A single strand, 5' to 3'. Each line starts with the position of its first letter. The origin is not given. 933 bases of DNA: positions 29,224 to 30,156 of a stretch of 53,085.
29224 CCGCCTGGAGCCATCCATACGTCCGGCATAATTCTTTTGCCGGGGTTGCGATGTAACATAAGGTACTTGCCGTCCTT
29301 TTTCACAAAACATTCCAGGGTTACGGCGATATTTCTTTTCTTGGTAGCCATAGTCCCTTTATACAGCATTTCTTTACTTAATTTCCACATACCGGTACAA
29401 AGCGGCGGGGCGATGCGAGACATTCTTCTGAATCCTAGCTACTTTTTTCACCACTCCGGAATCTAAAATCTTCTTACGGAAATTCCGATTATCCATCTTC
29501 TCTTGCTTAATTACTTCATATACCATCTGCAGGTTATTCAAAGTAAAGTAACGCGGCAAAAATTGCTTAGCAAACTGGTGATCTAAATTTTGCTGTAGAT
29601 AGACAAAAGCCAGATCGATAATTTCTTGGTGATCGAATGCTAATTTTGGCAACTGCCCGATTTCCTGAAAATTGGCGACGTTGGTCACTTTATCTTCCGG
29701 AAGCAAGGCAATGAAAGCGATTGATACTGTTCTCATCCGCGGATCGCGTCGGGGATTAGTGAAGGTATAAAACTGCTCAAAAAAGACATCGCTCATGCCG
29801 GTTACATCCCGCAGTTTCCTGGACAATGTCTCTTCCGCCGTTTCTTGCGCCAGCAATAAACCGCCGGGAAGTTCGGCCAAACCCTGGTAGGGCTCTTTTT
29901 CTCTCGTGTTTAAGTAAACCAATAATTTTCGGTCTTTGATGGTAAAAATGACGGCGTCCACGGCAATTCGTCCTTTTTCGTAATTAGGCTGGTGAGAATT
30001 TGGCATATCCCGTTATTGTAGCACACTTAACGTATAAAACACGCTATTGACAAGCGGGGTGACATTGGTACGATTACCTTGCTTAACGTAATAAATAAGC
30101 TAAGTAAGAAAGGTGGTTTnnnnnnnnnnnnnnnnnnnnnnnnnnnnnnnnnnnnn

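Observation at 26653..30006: NrtR-like regulator heading a Nudix / unknown / unknown / HAD / unknown operon with no NAD biosynthesis genes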

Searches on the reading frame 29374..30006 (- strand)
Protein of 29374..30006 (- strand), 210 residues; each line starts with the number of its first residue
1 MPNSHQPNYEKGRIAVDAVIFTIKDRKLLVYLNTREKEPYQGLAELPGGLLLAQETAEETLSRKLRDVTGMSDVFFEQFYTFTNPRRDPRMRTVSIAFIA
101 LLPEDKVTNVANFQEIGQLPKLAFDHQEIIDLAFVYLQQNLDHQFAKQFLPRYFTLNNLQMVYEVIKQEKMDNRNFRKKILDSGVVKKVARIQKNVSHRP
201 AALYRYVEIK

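Call 3: search_protein_families(library=pfam, proteins=[window:29374-30006:-], max_evalue=0.01)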
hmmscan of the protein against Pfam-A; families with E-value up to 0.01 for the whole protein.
window:29374-30006:- (210 aa): 3 families
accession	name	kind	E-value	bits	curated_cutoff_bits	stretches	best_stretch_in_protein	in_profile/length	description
PF21906.2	NrtR_WHD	-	5.5e-21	74.9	27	1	148-205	3-60/61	NrtR DNA-binding winged helix domain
PF19368.5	AraR_C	-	8.9e-08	32.7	23.8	1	148-206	7-66/82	AraR C-terminal winged HTH domain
PF00293.34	NUDIX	-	2.6e-07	31.1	21.1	1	13-119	3-110/134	NUDIX domain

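Call 4: search_protein_families(library=ncbifam, proteins=[window:29374-30006:-], max_evalue=0.01)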
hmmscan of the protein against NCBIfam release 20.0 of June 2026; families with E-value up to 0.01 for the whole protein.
window:29374-30006:- (210 aa): 10 families
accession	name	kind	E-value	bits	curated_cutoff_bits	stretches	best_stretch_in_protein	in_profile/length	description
NF050029.2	TransRepNtr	equivalog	4.7e-31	108.1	400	1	5-207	13-226/245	ADPR responsive transcriptional repressor NtrR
NF003786.0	PRK05379.1-2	equivalog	1.2e-05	24.7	397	1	13-110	218-318/354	bifunctional nicotinamide-nucleotide adenylyltransferase/Nudix hydroxylase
NF003791.0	PRK05379.2-3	equivalog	6.5e-05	22.3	409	1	9-110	198-301/340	bifunctional nicotinamide-nucleotide adenylyltransferase/Nudix hydroxylase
NF006530.0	PRK08999.1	equivalog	0.00022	20.4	245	1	14-75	6-66/315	Nudix family hydrolase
NF003787.0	PRK05379.1-4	equivalog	0.00027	20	449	1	13-110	208-307/346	bifunctional nicotinamide-nucleotide adenylyltransferase/Nudix hydroxylase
NF003790.0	PRK05379.2-2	equivalog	0.00036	19.7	403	1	13-111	217-316/354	bifunctional nicotinamide mononucleotide adenylyltransferase/ADP-ribose pyrophosphatase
TIGR00586.1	mutt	equivalog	0.00037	20.5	97.9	1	27-82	16-72/129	8-oxo-dGTP diphosphatase MutT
NF008044.0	PRK10776.1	equivalog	0.0012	18.8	148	1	23-83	11-72/130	8-oxo-dGTP diphosphatase MutT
NF009588.0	PRK13029.1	subfamily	0.0048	14.8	952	1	12-92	563-644/1196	indolepyruvate ferredoxin oxidoreductase family protein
NF003788.0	PRK05379.1-5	equivalog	0.0089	15.4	354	0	12-104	212-306/351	bifunctional nicotinamide-nucleotide adenylyltransferase/Nudix hydroxylase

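Call 6: search_protein_families(library=padloc, proteins=[window:29374-30006:-], max_evalue=0.01)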
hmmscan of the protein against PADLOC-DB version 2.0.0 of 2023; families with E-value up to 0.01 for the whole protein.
window:29374-30006:- (210 aa): 1 family
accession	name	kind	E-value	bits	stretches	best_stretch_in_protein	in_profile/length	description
PDLC04899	PDC-S07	-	9.3e-05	20.1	1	15-77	8-68/135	-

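Call 7: search_protein_families(library=phrogs, proteins=[window:29374-30006:-], max_evalue=0.01)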
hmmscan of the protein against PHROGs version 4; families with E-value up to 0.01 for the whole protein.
window:29374-30006:- (210 aa): 1 family
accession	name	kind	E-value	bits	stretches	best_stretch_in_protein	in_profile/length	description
phrog_1198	-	other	7.3e-16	59.7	1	9-207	34-247/253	MutT/NUDIX hydrolase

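Call 11: find_encoding_contigs(protein=window:29374-30006:-, flank=10000, max_places=6)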
Protein window:29374-30006:- (210 aa): no gene with exactly this product is on record in the collection.

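Call 13: find_homologous_proteins(query=window:29374-30006:-, max_evalue=1e-10)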
Query window:29374-30006:- (210 aa): 807 proteins with E <= 1e-10 among 986 candidates; the best 120 are listed.
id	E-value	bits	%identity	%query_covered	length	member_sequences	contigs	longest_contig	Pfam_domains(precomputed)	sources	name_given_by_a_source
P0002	1.3e-121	422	99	93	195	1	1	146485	PF21906.3,PF19368.6,PF00293.35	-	-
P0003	2.9e-98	345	75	99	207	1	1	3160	PF21906.3,PF19368.6,PF00293.35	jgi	jgi:8-oxo-dGTP diphosphatase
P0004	5.4e-94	331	74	96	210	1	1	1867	PF21906.3,PF19368.6,PF00293.35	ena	-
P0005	5.5e-94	331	75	95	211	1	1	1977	PF21906.3,PF19368.6,PF00293.35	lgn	-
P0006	3.1e-93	329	74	96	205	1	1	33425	PF21906.3,PF19368.6,PF00293.35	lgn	-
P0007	1.7e-92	327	73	95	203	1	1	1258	PF21906.3,PF19368.6,PF00293.35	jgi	jgi:8-oxo-dGTP diphosphatase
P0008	9.4e-91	321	69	96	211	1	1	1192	PF21906.3,PF19368.6,PF00293.35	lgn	-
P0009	1.9e-88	313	70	95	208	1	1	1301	PF21906.3,PF19368.6,PF00293.35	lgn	-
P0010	2.8e-86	306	64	99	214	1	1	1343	PF21906.3,PF19368.6,PF00293.35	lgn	-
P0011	1.3e-85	304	66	96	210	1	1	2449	PF21906.3,PF19368.6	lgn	-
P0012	2.4e-85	303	66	98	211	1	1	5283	PF21906.3,PF19368.6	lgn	-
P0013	3.9e-85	303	66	95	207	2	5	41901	PF21906.3,PF19368.6,PF00293.35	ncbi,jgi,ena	-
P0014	1.0e-84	301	66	95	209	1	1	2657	PF21906.3,PF19368.6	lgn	-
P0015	1.2e-84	301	67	95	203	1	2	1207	PF21906.3,PF19368.6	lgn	-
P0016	2.7e-84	300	71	95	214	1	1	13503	PF21906.3,PF19368.6,PF00293.35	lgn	-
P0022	1.1e-78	281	64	95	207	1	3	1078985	PF21906.3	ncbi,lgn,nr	ncbi:MAG: NUDIX hydrolase [Candidatus Woesebacteria bacterium]|nr:MAG: NUDIX hydrolase [Candidatus W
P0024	1.0e-77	278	63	94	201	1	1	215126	PF21906.3,PF19368.6,PF00293.35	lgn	-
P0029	2.1e-76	274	64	95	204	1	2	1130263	PF21906.3,PF19368.6,PF00293.35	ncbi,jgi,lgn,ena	ncbi:MAG: NUDIX domain-containing protein [Microgenomates group bacterium]|jgi:8-oxo-dGTP diphosphat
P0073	2.0e-63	232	55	95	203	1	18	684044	PF21906.3,PF19368.6,PF00293.35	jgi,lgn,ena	jgi:8-oxo-dGTP diphosphatase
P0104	3.7e-61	224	52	94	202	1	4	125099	PF21906.3,PF19368.6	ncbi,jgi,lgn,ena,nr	ncbi:MAG: NUDIX domain-containing protein [Nanoarchaeota archaeon]|nr:hypothetical protein [Nanoarch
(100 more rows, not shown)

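Call 14: find_encoding_contigs(protein=P0006, flank=10000, max_places=3)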
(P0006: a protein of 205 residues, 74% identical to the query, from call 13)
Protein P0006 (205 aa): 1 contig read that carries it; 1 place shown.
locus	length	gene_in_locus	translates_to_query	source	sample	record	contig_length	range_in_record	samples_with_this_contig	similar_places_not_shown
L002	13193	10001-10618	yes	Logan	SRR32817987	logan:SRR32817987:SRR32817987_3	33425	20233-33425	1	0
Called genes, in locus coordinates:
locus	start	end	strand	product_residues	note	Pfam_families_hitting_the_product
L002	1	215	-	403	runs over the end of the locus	PF11258:DUF3048, PF17479:DUF3048_C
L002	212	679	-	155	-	PF14584:DUF4446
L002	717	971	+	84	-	-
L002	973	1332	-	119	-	-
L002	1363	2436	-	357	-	PF02073:Peptidase_M29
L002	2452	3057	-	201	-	PF01725:Ham1p_like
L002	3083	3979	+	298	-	PF00892:EamA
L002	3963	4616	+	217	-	PF00730:HhH-GPD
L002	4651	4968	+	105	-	-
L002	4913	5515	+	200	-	PF00383:dCMP_cyt_deam_1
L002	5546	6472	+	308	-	PF00056:Ldh_1_N, PF02866:Ldh_1_C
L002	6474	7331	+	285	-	PF03477:ATP-cone (weak), PF04471:Mrr_cat (faint)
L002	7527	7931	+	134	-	PF00076:RRM_1, PF28441:RRM_11 (faint)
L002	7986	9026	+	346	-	PF02156:Glyco_hydro_26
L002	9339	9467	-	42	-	-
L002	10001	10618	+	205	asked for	PF00293:NUDIX (faint), PF19368:WHD_AraR (weak), PF21906:WHD_NrtR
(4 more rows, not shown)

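Call 15: find_encoding_contigs(protein=P0013, flank=10000, max_places=3)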
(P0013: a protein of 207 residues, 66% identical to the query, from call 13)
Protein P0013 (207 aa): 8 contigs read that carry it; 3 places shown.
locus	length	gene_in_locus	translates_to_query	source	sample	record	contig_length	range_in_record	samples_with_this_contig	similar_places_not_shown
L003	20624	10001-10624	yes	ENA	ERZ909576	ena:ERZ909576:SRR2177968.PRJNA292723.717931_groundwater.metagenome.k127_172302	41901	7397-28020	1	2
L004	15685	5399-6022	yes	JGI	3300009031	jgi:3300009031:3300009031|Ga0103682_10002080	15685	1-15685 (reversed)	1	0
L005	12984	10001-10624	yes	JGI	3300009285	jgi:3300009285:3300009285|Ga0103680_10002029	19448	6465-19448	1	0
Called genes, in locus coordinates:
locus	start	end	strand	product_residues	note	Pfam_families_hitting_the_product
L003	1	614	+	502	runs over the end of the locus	-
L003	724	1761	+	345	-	PF01757:Acyl_transf_3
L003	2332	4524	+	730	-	PF22548:AEP-TOTE, PF04851:ResIII, PF18766:SWI2_SNF2 (weak), PF00270:DEAD, PF05582:Peptidase_U57 (weak), PF00271:Helicase_C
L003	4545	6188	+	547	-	PF05970:PIF1, PF13245:AAA_19, PF13401:AAA_22, PF13604:AAA_30, PF21530:Pif1_2B_dom (weak), PF14493:HTH_40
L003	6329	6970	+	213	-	-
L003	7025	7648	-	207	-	PF00702:Hydrolase, PF13419:HAD_2, PF13242:Hydrolase_like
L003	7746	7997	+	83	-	-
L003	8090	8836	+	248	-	PF08282:Hydrolase_3 (faint)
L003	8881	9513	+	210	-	PF00406:ADK, PF13238:AAA_18 (faint), PF13521:AAA_28 (weak), PF13671:AAA_33, PF13207:AAA_17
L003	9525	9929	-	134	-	-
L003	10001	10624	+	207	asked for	PF00293:NUDIX (faint), PF19368:WHD_AraR (weak), PF21906:WHD_NrtR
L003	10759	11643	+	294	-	PF02618:YceG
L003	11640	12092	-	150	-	PF00561:Abhydrolase_1 (weak)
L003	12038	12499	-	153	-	PF00561:Abhydrolase_1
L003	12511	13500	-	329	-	-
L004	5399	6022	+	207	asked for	PF00293:NUDIX (faint), PF19368:WHD_AraR (weak), PF21906:WHD_NrtR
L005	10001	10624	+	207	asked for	PF00293:NUDIX (faint), PF19368:WHD_AraR (weak), PF21906:WHD_NrtR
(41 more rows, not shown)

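Call 16: find_encoding_contigs(protein=P0016, flank=10000, max_places=3)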
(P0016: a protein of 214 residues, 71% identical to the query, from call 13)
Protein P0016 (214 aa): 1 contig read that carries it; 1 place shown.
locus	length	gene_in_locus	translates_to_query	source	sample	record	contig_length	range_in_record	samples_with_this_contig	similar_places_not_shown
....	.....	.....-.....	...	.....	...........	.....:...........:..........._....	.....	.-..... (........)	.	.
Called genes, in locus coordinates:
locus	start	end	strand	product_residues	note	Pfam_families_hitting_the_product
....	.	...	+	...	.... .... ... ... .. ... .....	?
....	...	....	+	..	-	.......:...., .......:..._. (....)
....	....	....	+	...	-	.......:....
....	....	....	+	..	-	-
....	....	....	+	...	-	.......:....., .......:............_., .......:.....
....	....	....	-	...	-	-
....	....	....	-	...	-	-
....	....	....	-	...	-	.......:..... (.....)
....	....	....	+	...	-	-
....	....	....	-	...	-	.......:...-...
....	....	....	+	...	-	-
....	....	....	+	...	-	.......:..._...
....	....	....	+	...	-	-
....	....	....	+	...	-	-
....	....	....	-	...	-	-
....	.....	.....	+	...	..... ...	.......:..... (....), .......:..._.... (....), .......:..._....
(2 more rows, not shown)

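Call 51: search_solved_structures(query=window:29374-30006:-, max_evalue=0.001, show_alignments=1)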
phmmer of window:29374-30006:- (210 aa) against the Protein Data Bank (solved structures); distinct sequences matched with E-value up to 0.001: 7.
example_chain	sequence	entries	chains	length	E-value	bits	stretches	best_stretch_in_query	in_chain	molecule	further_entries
5bs6_A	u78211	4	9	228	3e-30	108.7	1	14-206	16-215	transcriptional regulator AraR | transcriptional factor AraR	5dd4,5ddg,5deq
3gz5_A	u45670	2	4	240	5.9e-20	75.1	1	10-204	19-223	MutT/nudix family protein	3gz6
2fml_A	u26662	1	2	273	1.6e-15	60.7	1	6-108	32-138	MutT/nudix family protein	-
3gz8_A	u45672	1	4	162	6.2e-14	55.5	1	10-138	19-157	MutT/nudix family protein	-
2yyh_A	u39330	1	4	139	3.7e-09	39.9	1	33-130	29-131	8-OXO-dGTPase domain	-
3i9x_A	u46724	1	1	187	1.4e-08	38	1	42-136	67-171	mutT/nudix family protein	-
7q91_A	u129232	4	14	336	0.00039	23.5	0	123-207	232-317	NADQ transcription factor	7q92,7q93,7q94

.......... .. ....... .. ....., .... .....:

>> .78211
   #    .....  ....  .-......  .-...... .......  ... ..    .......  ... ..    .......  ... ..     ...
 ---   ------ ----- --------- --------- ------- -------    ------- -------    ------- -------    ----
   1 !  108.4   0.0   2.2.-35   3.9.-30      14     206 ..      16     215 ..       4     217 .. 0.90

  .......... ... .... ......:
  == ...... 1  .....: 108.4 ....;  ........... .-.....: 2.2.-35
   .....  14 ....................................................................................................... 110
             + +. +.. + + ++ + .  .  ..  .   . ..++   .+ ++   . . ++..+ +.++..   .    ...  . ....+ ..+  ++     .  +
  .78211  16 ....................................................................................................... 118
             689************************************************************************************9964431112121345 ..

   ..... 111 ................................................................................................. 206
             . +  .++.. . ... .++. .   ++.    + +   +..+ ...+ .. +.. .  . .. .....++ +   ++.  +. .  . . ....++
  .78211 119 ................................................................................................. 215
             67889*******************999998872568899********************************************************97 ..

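Call 56: search_solved_structures(query=A3, max_evalue=0.00001, show_alignments=2)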
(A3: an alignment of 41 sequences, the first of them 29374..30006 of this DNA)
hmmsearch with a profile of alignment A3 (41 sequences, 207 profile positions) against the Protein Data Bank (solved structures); distinct sequences matched with E-value up to 0.00001: 7.
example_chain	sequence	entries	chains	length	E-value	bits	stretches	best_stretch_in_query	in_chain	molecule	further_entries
5bs6_A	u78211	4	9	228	3.1e-46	160.8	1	12-206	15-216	transcriptional regulator AraR | transcriptional factor AraR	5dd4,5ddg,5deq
3gz5_A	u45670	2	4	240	3.8e-33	118.1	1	7-205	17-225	MutT/nudix family protein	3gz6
2fml_A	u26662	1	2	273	4.9e-26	94.9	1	5-106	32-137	MutT/nudix family protein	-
3gz8_A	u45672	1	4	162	5.7e-23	84.8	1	7-138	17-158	MutT/nudix family protein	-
7q91_A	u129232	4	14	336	4.1e-16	62.4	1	123-206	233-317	NADQ transcription factor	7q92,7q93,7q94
3i9x_A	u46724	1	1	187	3.6e-12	49.6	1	35-138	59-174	mutT/nudix family protein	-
2yyh_A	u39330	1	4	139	1.2e-09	41.3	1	25-130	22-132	8-OXO-dGTPase domain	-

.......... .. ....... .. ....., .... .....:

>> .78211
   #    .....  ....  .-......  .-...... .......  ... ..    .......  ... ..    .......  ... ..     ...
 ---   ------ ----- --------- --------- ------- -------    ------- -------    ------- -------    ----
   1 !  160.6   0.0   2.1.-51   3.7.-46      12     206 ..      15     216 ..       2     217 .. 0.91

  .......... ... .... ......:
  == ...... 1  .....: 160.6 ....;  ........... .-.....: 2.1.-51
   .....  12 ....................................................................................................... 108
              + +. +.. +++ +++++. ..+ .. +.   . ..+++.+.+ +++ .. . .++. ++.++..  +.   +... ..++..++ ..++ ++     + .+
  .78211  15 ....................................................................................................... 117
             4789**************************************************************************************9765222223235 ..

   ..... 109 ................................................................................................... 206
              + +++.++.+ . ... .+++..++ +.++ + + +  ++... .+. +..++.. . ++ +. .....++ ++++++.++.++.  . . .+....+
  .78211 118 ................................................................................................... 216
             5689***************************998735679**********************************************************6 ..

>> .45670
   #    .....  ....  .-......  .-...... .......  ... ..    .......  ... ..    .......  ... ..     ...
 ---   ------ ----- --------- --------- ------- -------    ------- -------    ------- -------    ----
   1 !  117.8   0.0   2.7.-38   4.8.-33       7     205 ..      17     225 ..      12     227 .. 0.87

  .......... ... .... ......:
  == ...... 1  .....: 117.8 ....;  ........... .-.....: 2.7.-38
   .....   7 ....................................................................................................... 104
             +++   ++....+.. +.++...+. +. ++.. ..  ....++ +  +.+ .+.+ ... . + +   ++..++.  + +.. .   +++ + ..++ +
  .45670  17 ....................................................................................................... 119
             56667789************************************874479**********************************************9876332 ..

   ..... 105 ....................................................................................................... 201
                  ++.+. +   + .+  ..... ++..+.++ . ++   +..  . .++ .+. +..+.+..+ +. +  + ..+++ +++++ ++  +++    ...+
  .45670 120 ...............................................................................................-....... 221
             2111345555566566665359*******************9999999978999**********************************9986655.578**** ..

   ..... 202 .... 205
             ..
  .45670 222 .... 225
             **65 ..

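Call 57: find_encoding_contigs(protein=P0022, flank=7000, max_places=1)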
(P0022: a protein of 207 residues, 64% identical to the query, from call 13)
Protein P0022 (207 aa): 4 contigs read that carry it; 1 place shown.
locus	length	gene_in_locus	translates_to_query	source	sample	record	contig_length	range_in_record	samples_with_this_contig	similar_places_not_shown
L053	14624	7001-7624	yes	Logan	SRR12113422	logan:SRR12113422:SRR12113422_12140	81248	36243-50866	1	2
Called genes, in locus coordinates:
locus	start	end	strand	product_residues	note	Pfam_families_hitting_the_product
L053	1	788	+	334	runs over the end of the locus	PF01757:Acyl_transf_3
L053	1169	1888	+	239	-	-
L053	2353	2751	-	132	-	PF09945:DUF2177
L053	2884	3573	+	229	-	-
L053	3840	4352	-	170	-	-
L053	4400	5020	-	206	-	PF00702:Hydrolase, PF13419:HAD_2, PF13242:Hydrolase_like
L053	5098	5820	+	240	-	-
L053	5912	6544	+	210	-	PF00406:ADK, PF01712:dNK (faint), PF02223:Thymidylate_kin (faint), PF13238:AAA_18 (weak), PF13521:AAA_28 (weak), PF13671:AAA_33, PF13207:AAA_17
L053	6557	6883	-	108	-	-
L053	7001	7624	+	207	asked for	PF21906:WHD_NrtR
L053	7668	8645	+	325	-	PF02618:YceG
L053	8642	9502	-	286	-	PF00561:Abhydrolase_1, PF12697:Abhydrolase_6 (weak)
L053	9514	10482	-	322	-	-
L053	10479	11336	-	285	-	PF00892:EamA, PF03151:TPT (faint), PF00892:EamA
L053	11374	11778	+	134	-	PF00856:SET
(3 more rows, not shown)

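Call 58: find_encoding_contigs(protein=P0029, flank=7000, max_places=1)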
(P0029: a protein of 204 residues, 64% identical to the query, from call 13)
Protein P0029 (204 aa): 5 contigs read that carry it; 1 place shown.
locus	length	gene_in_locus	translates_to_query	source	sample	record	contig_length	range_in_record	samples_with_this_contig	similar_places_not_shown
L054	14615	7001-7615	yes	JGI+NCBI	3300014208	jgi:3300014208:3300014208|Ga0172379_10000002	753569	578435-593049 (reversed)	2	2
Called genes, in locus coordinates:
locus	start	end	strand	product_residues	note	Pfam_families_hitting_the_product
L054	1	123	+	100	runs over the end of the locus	PF13560:HTH_31, PF12844:HTH_19, PF01381:HTH_3, PF13443:HTH_26 (weak)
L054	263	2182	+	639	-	-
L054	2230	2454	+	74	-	PF13560:HTH_31, PF12844:HTH_19, PF01381:HTH_3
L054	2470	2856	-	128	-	-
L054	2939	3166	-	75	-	-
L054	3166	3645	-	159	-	PF13091:PLDc_2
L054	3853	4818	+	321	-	PF03747:ADP_ribosyl_GH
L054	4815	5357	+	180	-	PF01928:CYTH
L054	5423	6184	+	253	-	-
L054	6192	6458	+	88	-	PF01541:GIY-YIG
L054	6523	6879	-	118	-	-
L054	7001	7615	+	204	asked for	PF00293:NUDIX (weak), PF19368:WHD_AraR (weak), PF21906:WHD_NrtR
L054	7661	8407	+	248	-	PF23023:Anti-Pycsar_Apyc1, PF00753:Lactamase_B, PF12706:Lactamase_B_2 (weak)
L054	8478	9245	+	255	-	-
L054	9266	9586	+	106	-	PF03692:CxxCxxCC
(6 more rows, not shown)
